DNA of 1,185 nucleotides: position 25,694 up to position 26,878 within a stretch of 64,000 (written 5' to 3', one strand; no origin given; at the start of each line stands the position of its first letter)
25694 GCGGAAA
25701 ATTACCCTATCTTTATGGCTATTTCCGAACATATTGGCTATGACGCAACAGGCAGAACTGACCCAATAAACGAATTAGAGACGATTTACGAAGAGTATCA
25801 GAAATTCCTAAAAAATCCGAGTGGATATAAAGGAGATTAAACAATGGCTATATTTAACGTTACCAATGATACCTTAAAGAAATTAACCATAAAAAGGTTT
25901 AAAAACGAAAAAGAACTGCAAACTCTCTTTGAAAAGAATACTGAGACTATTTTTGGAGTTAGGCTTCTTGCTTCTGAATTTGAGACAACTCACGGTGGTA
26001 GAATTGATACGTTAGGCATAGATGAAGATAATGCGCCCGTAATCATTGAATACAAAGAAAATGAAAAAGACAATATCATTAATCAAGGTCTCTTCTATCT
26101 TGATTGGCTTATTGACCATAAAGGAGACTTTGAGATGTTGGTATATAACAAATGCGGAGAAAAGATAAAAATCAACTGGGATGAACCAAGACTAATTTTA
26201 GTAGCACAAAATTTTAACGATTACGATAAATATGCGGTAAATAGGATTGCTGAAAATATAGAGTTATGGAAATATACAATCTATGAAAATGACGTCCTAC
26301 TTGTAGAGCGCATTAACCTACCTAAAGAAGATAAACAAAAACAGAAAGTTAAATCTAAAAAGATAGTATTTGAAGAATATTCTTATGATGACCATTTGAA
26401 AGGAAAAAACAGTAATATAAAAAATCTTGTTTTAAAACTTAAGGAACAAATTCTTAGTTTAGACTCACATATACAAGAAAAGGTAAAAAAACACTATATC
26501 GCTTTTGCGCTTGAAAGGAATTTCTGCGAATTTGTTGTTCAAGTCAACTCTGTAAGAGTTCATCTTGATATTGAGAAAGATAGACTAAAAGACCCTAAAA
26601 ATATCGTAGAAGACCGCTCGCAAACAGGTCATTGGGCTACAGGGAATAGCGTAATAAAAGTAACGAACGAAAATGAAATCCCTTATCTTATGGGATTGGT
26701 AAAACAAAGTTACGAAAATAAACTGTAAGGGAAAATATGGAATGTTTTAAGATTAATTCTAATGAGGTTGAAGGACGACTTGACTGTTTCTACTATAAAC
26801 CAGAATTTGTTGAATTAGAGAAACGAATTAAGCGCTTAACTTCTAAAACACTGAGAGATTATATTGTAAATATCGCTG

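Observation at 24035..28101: Atypical RM module: nuclease::methyltransferase fusion, embedded NucS-like nuclease, HsdS, with no HsdR helicase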

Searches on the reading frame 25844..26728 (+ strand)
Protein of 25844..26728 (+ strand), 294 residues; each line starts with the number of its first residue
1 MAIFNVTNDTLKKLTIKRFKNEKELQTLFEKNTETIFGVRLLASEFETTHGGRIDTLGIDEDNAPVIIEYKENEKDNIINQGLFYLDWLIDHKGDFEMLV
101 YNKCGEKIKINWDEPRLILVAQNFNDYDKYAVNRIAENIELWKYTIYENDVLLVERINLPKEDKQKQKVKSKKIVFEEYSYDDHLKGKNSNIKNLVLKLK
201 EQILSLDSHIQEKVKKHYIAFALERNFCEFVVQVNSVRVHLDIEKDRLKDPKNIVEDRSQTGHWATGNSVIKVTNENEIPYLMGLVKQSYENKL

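Call 3: search_protein_families(library=pfam, proteins=[window:25844-26728:+], max_evalue=0.01)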
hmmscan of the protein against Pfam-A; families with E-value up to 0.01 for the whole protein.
window:25844-26728:+ (294 aa): 2 families
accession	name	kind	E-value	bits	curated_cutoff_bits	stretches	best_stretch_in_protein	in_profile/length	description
PF18899.5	DUF5655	-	5.4e-14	52.6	24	1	182-292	2-108/109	Domain of unknown function (DUF5655)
PF01939.22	NucS_C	-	0.00029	21.3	24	1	22-89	2-70/124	Endonuclease NucS C-terminal domain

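Call 4: search_protein_families(library=ncbifam, proteins=[window:25844-26728:+], max_evalue=0.01)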
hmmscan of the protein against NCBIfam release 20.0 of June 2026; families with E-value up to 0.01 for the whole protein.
window:25844-26728:+ (294 aa): 1 family
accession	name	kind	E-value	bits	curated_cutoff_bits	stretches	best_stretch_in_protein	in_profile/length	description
NF003270.0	PRK04247.1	equivalog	5.9e-05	22.2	216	1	15-76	123-184/250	endonuclease NucS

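Call 6: search_protein_families(library=padloc, proteins=[window:25844-26728:+], max_evalue=0.01)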
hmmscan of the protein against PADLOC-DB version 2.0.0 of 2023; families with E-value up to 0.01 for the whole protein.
window:25844-26728:+ (294 aa): 6 families
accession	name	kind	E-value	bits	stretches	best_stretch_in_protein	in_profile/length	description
PDLC04946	PDC-S18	-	2.1e-97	324.4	1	2-292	22-322/365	-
PDLC04945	PDC-S18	-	1.4e-75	252.5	1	1-290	1-301/302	-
PDLC04944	PDC-S18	-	5e-16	56.9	1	4-249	5-260/307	-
PDLC04916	PDC-S11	-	3.2e-09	34.3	1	2-89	6-94/358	-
PDLC04915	PDC-S11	-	5.7e-07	27.1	1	1-76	1-84/379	-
PDLC04909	PDC-S11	-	3e-06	25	1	1-75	1-83/347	-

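Call 9: find_homologous_proteins(query=window:25844-26728:+, max_evalue=0.00001)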
Query window:25844-26728:+ (294 aa): 6946 proteins with E <= 0.00001 among 8000 candidates; the best 120 are listed.
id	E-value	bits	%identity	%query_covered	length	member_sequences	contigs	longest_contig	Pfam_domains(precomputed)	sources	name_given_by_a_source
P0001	1.4e-189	646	100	100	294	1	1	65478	PF18899.6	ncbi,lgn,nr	ncbi:MAG: DUF5655 domain-containing protein [Candidatus Omnitrophica bacterium]|nr:DUF5655 domain-co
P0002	1.1e-165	568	85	100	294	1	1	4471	PF18899.6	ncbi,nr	ncbi:MAG: DUF5655 domain-containing protein [Candidatus Omnitrophica bacterium]|nr:DUF5655 domain-co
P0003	7.1e-164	562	85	100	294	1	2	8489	PF18899.6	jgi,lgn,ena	-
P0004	4.5e-135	467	69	100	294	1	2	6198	PF18899.6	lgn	-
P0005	1.5e-134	466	70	100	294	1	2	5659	PF18899.6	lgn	-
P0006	2.3e-127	442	68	100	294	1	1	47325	PF18899.6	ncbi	-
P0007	3.1e-126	438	68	100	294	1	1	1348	PF18899.6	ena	-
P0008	3.1e-125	435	67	100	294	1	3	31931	PF18899.6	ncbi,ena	-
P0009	2.2e-124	432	68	100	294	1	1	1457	PF18899.6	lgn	-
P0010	1.6e-123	430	67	100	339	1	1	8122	PF18899.6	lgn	-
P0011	2.1e-123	429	67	100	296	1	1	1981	PF18899.6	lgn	-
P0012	2.6e-123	429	65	99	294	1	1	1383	PF18899.6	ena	-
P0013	1.7e-122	426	64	99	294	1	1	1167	PF18899.6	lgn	-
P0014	1.2e-121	423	64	100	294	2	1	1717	PF18899.6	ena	-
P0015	5.2e-121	421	67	100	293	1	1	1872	PF18899.6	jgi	jgi:predicted transport protein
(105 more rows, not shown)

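Call 11: search_solved_structures(query=window:25844-26728:+, max_evalue=1, show_alignments=2)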
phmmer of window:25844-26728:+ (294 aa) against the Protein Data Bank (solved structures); distinct sequences matched with E-value up to 1: 1.
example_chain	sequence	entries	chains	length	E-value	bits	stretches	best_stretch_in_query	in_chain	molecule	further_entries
1wj5_A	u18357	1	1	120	0.81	12.1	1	14-60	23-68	hypothetical protein (RIKEN cDNA 0610009H20)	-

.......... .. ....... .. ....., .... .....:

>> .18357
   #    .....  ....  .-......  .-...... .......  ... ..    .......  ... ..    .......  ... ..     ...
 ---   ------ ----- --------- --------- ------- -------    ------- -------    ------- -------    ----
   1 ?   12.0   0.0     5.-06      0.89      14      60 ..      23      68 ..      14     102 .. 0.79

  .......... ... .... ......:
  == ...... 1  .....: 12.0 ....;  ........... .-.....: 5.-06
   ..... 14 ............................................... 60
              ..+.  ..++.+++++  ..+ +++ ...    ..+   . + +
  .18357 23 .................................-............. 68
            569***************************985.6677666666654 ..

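Call 15: find_related_loci(query=A1, collection=genome_contigs, flank=8000)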
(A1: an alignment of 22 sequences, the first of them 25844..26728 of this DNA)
Query A1 (294 aa) in genome_contigs; peptide patterns used: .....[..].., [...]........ (x = any residue, [..] = any of these).
533 stretches matched a pattern; 492 encode a relative of the query (tblastn E <= 1e-3); the best 80 are kept; 80 distinct loci.
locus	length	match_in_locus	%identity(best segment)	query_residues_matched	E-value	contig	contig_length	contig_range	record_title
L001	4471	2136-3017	85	1-294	4e-172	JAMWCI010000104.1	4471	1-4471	MAG: Candidatus Omnitrophota bacterium isolate JZ-4.bins.180.201808 NODE_61231_length_4471_cov_1.378223, whole genome sh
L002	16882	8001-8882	67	1-294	1e-132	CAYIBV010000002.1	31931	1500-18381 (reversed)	MAG TPA_asm: uncultured Methanosarcinales archaeon isolate ERP119705_co19_921 genome assembly, contig: NODE_966_length_3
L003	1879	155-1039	61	1-294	4e-127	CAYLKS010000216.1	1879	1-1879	MAG TPA_asm: uncultured bacterium isolate binchicken_co256_502 genome assembly, contig: NODE_244375_length_1879_cov_9.41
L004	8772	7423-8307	60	1-294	2e-117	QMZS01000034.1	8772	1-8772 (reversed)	MAG: Candidatus Aenigmatarchaeota archaeon isolate B56_G9 B56_Guay9_scaffold_11157, whole genome shotgun sequence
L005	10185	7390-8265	58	1-294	6e-115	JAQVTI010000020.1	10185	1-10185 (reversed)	MAG: Candidatus ainarchaeum sp. isolate STF1_294 NODE_21078_length_10185_cov_7.643368_Sandtown_F1, whole genome shotgun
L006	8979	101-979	59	1-294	2e-114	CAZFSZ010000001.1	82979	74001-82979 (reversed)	MAG TPA_asm: uncultured Methanosarcinales archaeon isolate SRP141376_co2_190 genome assembly, contig: NODE_740_length_82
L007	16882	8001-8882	57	1-294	2e-113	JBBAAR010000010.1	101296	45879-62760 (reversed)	MAG: Elusimicrobiota bacterium isolate SO_2017_GW3_47 scaffold_212_c1_OW296A_2017, whole genome shotgun sequence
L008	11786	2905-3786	57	1-294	3e-110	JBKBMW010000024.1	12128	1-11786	MAG: Candidatus Anstonellaceae archaeon isolate 21I_052.bin.42 NODE_24_length_12128_cov_4.378973, whole genome shotgun s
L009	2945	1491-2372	50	1-290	3e-100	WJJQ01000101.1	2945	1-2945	MAG: Candidatus Peregrinibacteria bacterium isolate Bin_256 k141_2957446, whole genome shotgun sequence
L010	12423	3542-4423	49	1-290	8e-97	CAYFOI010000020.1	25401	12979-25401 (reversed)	MAG TPA_asm: uncultured Candidatus Peribacteria bacterium isolate ERP019367_co2_39 genome assembly, contig: NODE_1447_le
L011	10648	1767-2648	49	1-290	9e-96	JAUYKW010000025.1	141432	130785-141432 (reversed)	MAG: bacterium isolate C24_metabat.bin.218 C24_k141_403592, whole genome shotgun sequence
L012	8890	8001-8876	50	1-290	5e-92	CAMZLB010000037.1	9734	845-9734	Candidatus Moranbacteria bacterium isolate TAG_MAG_00007 genome assembly, contig: TAG_MAG_00007_000000000001, whole geno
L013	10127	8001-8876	50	1-290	2e-91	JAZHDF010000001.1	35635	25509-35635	MAG: Candidatus Moraniibacteriota bacterium isolate Bin13Zod NODE_101_length_35635_cov_16.249382, whole genome shotgun s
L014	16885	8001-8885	49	1-290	2e-91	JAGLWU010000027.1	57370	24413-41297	MAG: Candidatus Moraniibacteriota bacterium isolate RS_12_31 ZL285.bin.31.fa_27, whole genome shotgun sequence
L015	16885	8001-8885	49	1-290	2e-91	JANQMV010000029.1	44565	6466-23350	MAG: Candidatus Gracilibacteria bacterium isolate PL25b_bin.48 k99_1653956, whole genome shotgun sequence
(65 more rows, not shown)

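Call 24: search_protein_families(library=pfam, alignment_id=A2, max_evalue=0.0001)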
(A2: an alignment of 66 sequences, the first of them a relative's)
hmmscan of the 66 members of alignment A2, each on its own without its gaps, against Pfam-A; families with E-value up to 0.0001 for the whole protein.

A. member 1, L001:315-2108:+ (598 aa): 5 families
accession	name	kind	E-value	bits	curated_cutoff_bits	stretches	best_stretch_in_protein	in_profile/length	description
PF02384.22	N6_Mtase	-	2.5e-47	162.2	20.4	1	301-590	4-275/311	N-6 DNA Methylase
PF13588.12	HSDR_N_2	-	1.1e-15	58.1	25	1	52-168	1-110/110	Type I restriction enzyme R protein N terminus (HSDR_N)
PF07669.17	Eco57I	-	1.3e-15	58.4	25.3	1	385-525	1-165/171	Eco57I restriction-modification methylase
PF20473.4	MmeI_Mtase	-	3.7e-09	36.6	27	1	344-409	23-87/259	MmeI, DNA-methyltransferase domain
PF01170.24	UPF0020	-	7.4e-09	36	22.3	1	333-454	21-138/197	RMKL-like, methyltransferase domain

B. families by the number of members that match (of 66 scanned): 82 families (the first 25 are shown)
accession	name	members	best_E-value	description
PF00155.27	Aminotran_1_2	9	6.7e-69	Aminotransferase class I and II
PF00266.25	Aminotran_5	9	4.5e-08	Aminotransferase class-V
PF01041.23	DegT_DnrJ_EryC1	9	1.4e-07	DegT/DnrJ/EryC1/StrS aminotransferase family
PF01053.26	Cys_Met_Meta_PP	8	3.5e-07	Cys/Met metabolism PLP-dependent enzyme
PF01212.27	Beta_elim_lyase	8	3.6e-06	Beta-eliminating lyase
PF04002.20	RadC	6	6.1e-44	RadC-like JAB domain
PF20582.4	UPF0758_N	6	1.9e-27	UPF0758 N-terminal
PF02786.22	CPSase_L_D2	3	6.8e-80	Carbamoyl-phosphate synthase L chain, ATP binding domain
PF00289.28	Biotin_carb_N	3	1.7e-45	Biotin carboxylase, N-terminal domain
PF02785.25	Biotin_carb_C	3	1e-40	Biotin carboxylase C-terminal domain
PF07478.18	Dala_Dala_lig_C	3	1.8e-09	D-ala D-ala ligase C-terminus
PF02222.28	ATP-grasp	3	2e-08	ATP-grasp domain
PF14520.12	HHH_5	3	3.5e-07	Helix-hairpin-helix domain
PF03023.19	MurJ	2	4.8e-93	Lipid II flippase MurJ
PF13784.11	Fic_N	2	1.4e-26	Fic/DOC family N-terminal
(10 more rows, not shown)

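Call 25: search_protein_families(library=pfam, alignment_id=A3, max_evalue=0.0001)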
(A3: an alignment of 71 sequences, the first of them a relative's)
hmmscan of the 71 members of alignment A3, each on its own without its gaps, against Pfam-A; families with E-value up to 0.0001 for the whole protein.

A. member 1, L001:3031-4461:+ (477 aa): 1 family
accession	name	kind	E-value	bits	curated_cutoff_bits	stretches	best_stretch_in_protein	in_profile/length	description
PF01420.25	Methylase_S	-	4.2e-26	92.6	22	2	36-217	4-166/168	Type I restriction modification DNA specificity domain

B. families by the number of members that match (of 71 scanned): 87 families (the first 25 are shown)
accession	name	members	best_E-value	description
PF02384.22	N6_Mtase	9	2.7e-113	N-6 DNA Methylase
PF07669.17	Eco57I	7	6.3e-21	Eco57I restriction-modification methylase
PF12161.14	HsdM_N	5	9.9e-29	HsdM N-terminal domain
PF01170.24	UPF0020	5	3.2e-11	RMKL-like, methyltransferase domain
PF13588.12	HSDR_N_2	4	1.7e-19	Type I restriction enzyme R protein N terminus (HSDR_N)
PF03415.19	Peptidase_C11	3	2.7e-28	Clostripain family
PF04029.19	2-ph_phosp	2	6.8e-71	2-phosphosulpholactate phosphatase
PF01593.30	Amino_oxidase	2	2.3e-23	Flavin containing amine oxidoreductase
PF01047.28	MarR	2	2.1e-18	MarR family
PF02452.23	PemK_toxin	2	1.2e-17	PemK-like, MazF-like toxin of type II toxin-antitoxin system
PF12802.13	MarR_2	2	1.2e-15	MarR family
PF13450.12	NAD_binding_8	2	4.6e-14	NAD(P)-binding Rossmann-like domain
PF01266.30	DAO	2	2.7e-13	FAD dependent oxidoreductase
PF20473.4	MmeI_Mtase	2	1.8e-11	MmeI, DNA-methyltransferase domain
PF12831.13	FAD_oxidored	2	2e-09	FAD dependent oxidoreductase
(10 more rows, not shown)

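Call 47: predict_structure(alignment_id=A1)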
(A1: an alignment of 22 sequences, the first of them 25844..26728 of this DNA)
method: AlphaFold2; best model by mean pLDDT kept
length: 294 residues; sequences in the alignment: 22
mean_pLDDT: 83.2   pTM: 0.52
mean pLDDT of the five models: 83.2, 82.2, 75.6, 73.2, 71.4
residues with pLDDT >= 90: 105; 70-90: 158; 50-70: 15; < 50: 16
segments of 3 or more residues with pLDDT < 50: 163-177
pLDDT, mean of each block of 10 residues (from residue 1): 78 82 88 90 85 89 93 82 84 85 82 89 85 75 86 81 40 48 88 93 91 88 86 91 91 86 71 92 93 83
secondary structure, 60 per line:
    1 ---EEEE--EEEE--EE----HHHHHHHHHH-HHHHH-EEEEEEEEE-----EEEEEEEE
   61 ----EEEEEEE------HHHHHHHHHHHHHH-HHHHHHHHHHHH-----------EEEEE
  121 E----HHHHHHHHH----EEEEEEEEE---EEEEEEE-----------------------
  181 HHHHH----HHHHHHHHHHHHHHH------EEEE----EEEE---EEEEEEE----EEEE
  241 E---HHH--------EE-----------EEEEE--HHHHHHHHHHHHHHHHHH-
elements in order: E4-7 E10-13 H22-31 H33-37 E39-47 E53-60 E65-71 H78-91 H93-104 E116-121 H126-134 E139-147 E151-157 H181-185 H190-204 E211-214 E219-222 E226-232 E237-241 E269-273 H276-293

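Call 57: fold_search(model_id=the predicted structure, library=pdb)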
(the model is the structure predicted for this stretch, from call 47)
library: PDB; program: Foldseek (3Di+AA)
matches with E <= 10: 398; with E <= 0.001: 4
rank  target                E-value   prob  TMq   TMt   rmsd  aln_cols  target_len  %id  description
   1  5gke_A                2.7e-05  1.00  0.29  0.36  14.3       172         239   18  Structure of EndoMS-dsDNA1 complex (released 2016-11-02)
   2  2vld_B                3.6e-05  1.00  0.29  0.37   6.4       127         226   24  crystal structure of a repair endonuclease from Pyrococcus abyssi (released 2009-05-19)
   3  2vld_A                6.2e-05  1.00  0.29  0.37   6.5       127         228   24  crystal structure of a repair endonuclease from Pyrococcus abyssi (released 2009-05-19)
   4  5gkj_B                8.7e-04  1.00  0.29  0.37  12.3       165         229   19  Structure of EndoMS in apo form (released 2016-11-02)
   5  8ps5_A                2.0e-03  1.00  0.32  0.24   4.7       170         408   16  Escherichia coli SduA complex bound to DNA (released 2025-01-22)
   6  8ti9_C                3.7e-03  1.00  0.28  0.40   5.8       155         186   15  CryoEM structure of octamer assembly of Shedu nuclease domain from Bacillus cereus (released 2024-07-31)
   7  8ti9_B                9.6e-03  0.99  0.28  0.41   5.7       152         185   16  CryoEM structure of octamer assembly of Shedu nuclease domain from Bacillus cereus (released 2024-07-31)
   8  4dap                  1.2e-02  0.96  0.26  0.32   6.3       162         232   17  The structure of Escherichia coli SfsA (released 2013-08-14)
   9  8gh6_A                1.8e-02  0.97  0.25  0.10   6.0       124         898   10  Bombyx mori R2 retrotransposon initiating target-primed reverse transcription (released 2023-04-05)
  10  8ps4_A                1.9e-02  0.97  0.27  0.21   6.5       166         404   16  Escherichia coli SduA complex (released 2025-01-22)
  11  3dnx                  2.1e-02  0.75  0.18  0.31   8.7       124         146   12  SPO1766 protein of unknown function from Silicibacter pomeroyi. (released 2008-09-02)
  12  2fki_MODEL_1_A        2.4e-02  0.98  0.24  0.51   4.9       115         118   16  NMR Structure of Protein yjbR from Escherichia coli; Northeast Structural Genomics Consortium Target ER226 (released 2006-02-28)
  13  9nl2_A                2.4e-02  0.87  0.22  0.07   6.5       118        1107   10  Structure of R2 retrotransposon protein from Platysternon megacephalum initiating target-primed reverse transcription (released 2025-06-18)
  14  8iby_C                2.5e-02  0.96  0.25  0.11   5.6       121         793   11  Structure of R2 with 5'ORF (released 2023-09-20)
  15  6xl1_A                3.0e-02  0.99  0.28  0.22   4.2       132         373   12  crystal structure of cA4-activated Card1(D294N) (released 2020-12-30)
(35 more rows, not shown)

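Call 64: search_dna_similar(query=window:25844-26728:+, collection=plasmids, mode=protein, max_rows=25)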
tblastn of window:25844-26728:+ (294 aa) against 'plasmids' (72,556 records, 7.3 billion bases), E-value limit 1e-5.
Records with a match: 52; places in all: 54; records where one place covers at least 80% of the query: 29.
Best place of each record, by identity: <60% 52.
By first word of the organism name: Acinetobacter 15; Staphylococcus 7; Streptomyces 7; Pseudomonas 4; Escherichia 3; Planktothrix 3; Picosynechococcus 2; Cupriavidus 1; Lichenicola 1; Rhizobium 1; and 8 more.
By predicted mobility (MOB-suite, as given by PLSDB): non-mobilizable 42; mobilizable 8; conjugative 2.
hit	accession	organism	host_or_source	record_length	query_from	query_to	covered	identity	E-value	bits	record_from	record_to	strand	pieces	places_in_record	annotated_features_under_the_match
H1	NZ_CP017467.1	Staphylococcus nepalensis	cell culture,Korean fermented food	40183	3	292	99%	36.8%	2e-48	179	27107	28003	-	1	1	DUF5655 domain-containing protein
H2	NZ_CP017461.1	Staphylococcus nepalensis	cell culture,Korean fermented food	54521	3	292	99%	36.5%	8e-48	177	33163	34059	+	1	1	DUF5655 domain-containing protein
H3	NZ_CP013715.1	Staphylococcus equorum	cell,Saeu-jeotgal, salted fermented food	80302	3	292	99%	36.1%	5e-47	175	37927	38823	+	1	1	DUF5655 domain-containing protein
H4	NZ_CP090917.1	Staphylococcus epidermidis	Homo sapiens,skin swab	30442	3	292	98%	36.1%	4e-37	180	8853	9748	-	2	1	DUF5655 domain-containing protein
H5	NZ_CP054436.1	Staphylococcus saprophyticus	Homo sapiens,whole organism,urine ...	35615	3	292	99%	35.7%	8e-48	177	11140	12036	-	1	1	DUF5655 domain-containing protein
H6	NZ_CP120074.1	Staphylococcus saprophyticus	Canis lupus familiaris,cell ...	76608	3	292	99%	35.7%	8e-48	177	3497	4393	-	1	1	DUF5655 domain-containing protein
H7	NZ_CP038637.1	Cupriavidus oxalaticus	whole organism,sewage sludge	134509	3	290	98%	35.4%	9e-52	189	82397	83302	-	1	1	DUF5655 domain-containing protein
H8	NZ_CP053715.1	Lichenicola cladoniae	Cladonia borealis,cell culture,lichen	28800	1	291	99%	35.0%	4e-48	178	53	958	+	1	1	DUF5655 domain-containing protein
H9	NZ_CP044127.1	Rhizobium sp. BG4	Prosopis cineraria,pure bacterial ...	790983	3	292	99%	33.3%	6e-46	172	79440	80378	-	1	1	DUF5655 domain-containing protein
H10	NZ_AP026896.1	Aeromonas caviae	Microbe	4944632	3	290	98%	33.2%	6e-45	169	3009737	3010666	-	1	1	none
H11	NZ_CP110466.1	Acinetobacter baumannii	Homo sapiens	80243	1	289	98%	32.3%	2e-37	147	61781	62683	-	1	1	DUF5655 domain-containing protein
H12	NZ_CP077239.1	Acinetobacter pittii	-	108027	1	289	98%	32.3%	2e-37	147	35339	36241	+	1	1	DUF5655 domain-containing protein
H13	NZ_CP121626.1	Acinetobacter baumannii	Homo sapiens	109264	1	289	98%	32.3%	2e-37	147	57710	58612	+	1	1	DUF5655 domain-containing protein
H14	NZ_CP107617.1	Acinetobacter baumannii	ENVIRONMENT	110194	1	289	98%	32.3%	2e-37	147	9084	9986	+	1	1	DUF5655 domain-containing protein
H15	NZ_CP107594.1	Acinetobacter baumannii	Homo sapiens,skin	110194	1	289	98%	32.3%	2e-37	147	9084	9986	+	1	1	DUF5655 domain-containing protein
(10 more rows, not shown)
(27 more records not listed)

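Call 65: search_dna_similar(query=window:25844-26728:+, collection=phages, mode=protein, max_rows=15)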
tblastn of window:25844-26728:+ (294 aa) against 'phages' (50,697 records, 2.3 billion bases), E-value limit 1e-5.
Records with a match: 4; places in all: 4; records where one place covers at least 80% of the query: 3.
Best place of each record, by identity: <60% 4.
By first word of the organism name: Bacteriophage 2; Salmonella 1; Anaerosphaera 1.
By host as written in the record: - 2; Salmonella enterica subsp. enterica serovar Kentucky 1; Anaerosphaera 1.
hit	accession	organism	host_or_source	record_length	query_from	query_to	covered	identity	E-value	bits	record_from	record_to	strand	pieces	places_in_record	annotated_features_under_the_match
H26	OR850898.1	Salmonella phage S.Kent 1-2-1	Salmonella enterica subsp. enterica ...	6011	1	291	99%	36.2%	4e-50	182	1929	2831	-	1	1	record has no annotation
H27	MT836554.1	Bacteriophage sp.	human fecal samples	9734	22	294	93%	34.7%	1e-44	167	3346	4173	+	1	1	record has no annotation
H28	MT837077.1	Bacteriophage sp.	human fecal samples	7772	9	293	97%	26.8%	2e-22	103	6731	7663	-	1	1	record has no annotation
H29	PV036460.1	Anaerosphaera phage IMGVR 8818211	Anaerosphaera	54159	122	294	59%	28.0%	1e-14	80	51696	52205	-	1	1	hypothetical protein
